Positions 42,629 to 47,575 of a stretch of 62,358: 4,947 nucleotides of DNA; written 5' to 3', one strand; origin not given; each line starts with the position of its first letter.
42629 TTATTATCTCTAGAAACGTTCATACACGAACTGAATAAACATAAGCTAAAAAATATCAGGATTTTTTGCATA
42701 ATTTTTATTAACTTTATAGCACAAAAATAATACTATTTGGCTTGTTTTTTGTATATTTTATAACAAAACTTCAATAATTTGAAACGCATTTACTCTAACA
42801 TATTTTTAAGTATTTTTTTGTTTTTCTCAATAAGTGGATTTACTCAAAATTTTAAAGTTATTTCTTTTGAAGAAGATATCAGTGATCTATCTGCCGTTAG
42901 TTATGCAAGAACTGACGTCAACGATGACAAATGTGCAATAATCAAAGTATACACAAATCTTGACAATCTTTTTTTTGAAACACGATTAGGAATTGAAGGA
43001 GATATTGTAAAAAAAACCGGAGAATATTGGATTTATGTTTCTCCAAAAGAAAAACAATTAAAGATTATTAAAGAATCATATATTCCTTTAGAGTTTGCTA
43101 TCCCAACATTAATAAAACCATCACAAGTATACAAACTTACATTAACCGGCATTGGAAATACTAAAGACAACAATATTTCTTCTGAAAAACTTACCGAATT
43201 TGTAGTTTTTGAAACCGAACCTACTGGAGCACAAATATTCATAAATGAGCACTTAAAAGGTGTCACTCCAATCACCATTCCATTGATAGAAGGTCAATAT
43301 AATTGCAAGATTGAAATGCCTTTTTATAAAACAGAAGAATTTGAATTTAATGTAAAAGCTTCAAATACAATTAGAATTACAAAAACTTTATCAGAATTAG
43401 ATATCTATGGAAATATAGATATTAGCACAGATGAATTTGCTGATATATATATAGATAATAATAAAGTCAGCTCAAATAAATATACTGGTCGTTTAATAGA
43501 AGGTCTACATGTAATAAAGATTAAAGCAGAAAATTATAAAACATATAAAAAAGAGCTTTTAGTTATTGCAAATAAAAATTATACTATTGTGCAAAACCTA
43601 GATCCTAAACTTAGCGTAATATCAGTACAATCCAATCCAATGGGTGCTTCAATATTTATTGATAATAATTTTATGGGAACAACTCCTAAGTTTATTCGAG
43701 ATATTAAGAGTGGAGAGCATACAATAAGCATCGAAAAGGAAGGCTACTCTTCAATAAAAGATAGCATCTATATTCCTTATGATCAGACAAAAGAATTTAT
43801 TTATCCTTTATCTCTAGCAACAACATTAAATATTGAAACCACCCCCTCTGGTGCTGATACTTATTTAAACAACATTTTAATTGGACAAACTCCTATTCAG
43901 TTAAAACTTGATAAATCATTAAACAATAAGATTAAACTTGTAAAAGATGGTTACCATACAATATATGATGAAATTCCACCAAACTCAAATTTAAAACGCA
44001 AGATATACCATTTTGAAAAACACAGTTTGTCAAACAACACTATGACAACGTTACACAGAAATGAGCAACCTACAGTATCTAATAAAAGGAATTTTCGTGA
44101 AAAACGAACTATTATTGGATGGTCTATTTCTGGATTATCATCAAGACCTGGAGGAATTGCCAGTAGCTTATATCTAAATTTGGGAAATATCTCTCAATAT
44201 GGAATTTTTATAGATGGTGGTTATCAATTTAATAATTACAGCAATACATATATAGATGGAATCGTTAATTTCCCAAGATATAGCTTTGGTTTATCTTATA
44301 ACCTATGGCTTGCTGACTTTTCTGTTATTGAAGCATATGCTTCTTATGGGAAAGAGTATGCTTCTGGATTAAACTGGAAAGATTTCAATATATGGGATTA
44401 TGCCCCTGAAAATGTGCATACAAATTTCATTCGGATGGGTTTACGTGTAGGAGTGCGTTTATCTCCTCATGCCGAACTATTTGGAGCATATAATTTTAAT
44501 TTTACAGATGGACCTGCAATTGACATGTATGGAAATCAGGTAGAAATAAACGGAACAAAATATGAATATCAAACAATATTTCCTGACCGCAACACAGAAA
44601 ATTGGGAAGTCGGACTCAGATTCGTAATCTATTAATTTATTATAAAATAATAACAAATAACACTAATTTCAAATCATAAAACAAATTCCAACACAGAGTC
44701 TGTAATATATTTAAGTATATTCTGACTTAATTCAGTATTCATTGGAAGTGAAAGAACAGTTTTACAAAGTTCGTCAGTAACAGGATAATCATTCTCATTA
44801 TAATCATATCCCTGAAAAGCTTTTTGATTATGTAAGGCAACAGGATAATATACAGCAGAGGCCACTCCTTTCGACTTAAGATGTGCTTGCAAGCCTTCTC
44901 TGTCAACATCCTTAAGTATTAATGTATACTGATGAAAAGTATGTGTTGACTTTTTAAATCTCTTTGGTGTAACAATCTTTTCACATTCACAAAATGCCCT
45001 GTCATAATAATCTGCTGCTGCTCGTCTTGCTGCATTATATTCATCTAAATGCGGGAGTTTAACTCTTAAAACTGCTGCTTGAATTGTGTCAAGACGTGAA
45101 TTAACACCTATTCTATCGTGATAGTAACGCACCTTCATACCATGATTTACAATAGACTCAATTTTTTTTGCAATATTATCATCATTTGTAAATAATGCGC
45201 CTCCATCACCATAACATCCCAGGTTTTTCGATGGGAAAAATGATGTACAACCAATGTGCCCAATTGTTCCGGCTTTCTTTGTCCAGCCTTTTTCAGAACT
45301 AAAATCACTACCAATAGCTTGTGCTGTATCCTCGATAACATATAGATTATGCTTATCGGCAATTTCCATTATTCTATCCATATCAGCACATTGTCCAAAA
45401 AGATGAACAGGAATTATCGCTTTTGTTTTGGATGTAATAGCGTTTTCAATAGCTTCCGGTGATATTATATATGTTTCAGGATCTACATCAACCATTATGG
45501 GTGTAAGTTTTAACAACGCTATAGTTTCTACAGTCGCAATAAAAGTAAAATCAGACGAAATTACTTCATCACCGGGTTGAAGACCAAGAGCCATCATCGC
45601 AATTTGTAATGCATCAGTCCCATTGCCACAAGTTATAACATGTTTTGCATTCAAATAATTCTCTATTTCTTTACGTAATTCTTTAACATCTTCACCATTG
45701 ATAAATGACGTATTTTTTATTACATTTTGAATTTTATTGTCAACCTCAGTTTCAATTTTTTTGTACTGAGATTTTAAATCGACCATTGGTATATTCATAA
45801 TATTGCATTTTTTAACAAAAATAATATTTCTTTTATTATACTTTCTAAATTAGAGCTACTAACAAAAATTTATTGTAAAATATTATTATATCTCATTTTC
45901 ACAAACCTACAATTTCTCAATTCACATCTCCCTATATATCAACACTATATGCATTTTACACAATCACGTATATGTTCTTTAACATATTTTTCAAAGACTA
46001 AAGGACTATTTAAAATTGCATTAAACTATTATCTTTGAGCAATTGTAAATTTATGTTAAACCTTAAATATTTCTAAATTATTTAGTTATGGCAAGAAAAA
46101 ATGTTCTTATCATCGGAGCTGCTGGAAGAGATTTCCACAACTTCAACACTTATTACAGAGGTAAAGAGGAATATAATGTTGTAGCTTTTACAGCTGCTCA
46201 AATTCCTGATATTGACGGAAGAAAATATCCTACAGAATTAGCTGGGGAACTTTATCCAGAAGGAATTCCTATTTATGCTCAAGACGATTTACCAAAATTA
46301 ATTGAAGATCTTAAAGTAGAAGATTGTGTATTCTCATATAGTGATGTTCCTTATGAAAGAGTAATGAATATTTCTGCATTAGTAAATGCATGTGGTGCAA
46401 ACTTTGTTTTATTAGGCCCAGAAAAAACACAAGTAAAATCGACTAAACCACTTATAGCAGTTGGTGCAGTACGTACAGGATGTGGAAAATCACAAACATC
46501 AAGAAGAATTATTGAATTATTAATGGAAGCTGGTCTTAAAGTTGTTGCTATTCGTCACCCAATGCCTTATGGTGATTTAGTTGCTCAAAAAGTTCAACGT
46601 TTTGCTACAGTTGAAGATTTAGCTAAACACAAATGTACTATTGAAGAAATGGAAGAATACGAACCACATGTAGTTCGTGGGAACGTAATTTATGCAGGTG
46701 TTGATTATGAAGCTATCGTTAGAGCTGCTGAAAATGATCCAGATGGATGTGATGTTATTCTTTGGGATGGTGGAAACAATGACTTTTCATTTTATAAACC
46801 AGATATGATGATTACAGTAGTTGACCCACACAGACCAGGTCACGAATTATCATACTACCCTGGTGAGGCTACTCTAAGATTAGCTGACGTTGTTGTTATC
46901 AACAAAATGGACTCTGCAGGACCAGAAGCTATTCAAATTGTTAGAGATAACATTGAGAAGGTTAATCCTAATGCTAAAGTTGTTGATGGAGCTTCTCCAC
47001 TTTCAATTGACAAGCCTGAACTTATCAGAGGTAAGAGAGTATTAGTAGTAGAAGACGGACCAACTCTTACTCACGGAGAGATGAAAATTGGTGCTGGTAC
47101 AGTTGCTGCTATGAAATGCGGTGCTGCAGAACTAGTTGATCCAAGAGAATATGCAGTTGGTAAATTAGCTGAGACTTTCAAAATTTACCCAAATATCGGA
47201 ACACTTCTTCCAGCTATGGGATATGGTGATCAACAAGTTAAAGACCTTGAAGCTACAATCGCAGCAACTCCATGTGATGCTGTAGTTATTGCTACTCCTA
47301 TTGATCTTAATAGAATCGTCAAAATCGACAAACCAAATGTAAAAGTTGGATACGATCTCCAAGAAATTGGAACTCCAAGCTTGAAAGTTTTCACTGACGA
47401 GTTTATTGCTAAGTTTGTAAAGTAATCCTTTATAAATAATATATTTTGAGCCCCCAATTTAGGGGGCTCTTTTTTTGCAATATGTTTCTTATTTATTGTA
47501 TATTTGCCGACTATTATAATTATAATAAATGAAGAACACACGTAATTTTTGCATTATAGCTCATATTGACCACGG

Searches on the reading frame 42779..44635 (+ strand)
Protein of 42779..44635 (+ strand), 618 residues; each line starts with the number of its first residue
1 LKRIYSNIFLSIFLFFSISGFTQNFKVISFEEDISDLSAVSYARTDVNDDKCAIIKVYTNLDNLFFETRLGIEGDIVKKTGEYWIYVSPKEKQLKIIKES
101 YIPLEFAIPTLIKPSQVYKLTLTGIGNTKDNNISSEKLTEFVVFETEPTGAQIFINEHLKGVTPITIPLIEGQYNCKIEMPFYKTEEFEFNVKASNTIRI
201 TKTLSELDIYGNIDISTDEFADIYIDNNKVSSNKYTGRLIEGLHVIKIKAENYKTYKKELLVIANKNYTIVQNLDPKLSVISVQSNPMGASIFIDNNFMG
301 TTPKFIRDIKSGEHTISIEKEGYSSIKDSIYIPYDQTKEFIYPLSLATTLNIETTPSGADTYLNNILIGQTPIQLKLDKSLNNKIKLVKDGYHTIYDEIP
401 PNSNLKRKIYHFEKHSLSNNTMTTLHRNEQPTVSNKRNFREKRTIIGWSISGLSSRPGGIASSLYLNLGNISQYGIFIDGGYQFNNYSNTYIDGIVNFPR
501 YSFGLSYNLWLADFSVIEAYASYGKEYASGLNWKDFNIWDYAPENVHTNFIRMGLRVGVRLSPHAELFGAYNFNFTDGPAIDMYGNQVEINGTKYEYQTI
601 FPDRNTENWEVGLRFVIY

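Call 36: search_protein_families(library=pfam, proteins=[window:42779-44635:+], max_evalue=0.00001)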
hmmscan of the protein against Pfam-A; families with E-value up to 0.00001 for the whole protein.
window:42779-44635:+ (618 aa): 1 family
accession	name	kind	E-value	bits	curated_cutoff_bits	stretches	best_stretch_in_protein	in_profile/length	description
PF08308.17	PEGA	-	1.5e-41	140.6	20.8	3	279-344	2-67/71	PEGA domain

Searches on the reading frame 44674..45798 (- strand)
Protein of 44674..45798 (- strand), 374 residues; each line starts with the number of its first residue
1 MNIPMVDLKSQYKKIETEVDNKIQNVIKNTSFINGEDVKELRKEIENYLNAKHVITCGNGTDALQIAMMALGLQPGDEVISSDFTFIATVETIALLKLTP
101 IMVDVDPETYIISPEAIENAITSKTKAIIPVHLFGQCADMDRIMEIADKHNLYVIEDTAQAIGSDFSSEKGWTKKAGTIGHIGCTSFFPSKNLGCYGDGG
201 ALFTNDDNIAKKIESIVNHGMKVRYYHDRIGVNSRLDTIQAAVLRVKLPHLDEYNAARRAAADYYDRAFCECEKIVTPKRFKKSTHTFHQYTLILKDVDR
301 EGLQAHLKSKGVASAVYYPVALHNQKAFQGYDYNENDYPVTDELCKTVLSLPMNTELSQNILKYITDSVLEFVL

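Call 36: search_protein_families(library=pfam, proteins=[window:44674-45798:-], max_evalue=0.00001)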
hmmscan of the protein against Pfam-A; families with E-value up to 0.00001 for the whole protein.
window:44674-45798:- (374 aa): 4 families
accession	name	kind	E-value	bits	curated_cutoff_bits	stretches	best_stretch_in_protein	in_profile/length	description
PF01041.23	DegT_DnrJ_EryC1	-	1.2e-116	390.4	19.8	1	15-369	3-359/360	DegT/DnrJ/EryC1/StrS aminotransferase family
PF00155.27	Aminotran_1_2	-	1.3e-11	44.7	19.7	1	34-220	40-248/361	Aminotransferase class I and II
PF00266.25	Aminotran_5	-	5.1e-09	36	21.5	1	12-164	23-182/371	Aminotransferase class-V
PF01212.27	Beta_elim_lyase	-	4.6e-07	29.9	27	1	36-223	32-230/288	Beta-eliminating lyase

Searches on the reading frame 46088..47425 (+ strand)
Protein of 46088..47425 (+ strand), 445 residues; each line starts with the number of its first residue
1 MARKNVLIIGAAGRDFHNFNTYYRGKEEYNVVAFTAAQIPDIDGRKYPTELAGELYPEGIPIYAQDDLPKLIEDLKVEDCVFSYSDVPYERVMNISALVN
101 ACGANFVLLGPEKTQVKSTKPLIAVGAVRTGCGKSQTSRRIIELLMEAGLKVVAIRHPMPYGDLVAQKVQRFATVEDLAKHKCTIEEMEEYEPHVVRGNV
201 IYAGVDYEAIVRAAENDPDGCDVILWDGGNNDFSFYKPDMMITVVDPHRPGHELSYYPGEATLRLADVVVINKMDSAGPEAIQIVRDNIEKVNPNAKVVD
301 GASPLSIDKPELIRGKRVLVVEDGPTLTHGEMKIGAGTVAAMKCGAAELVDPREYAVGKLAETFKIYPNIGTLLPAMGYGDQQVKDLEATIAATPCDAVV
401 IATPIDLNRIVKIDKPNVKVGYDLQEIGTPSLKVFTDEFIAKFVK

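Call 36: search_protein_families(library=pfam, proteins=[window:46088-47425:+], max_evalue=0.00001)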
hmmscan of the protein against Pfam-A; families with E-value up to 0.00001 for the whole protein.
window:46088-47425:+ (445 aa): 1 family
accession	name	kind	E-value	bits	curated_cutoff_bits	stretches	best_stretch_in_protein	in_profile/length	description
PF02492.25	cobW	-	5.4e-06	26.5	20.7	0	235-299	112-179/180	CobW/HypB/UreG, nucleotide-binding domain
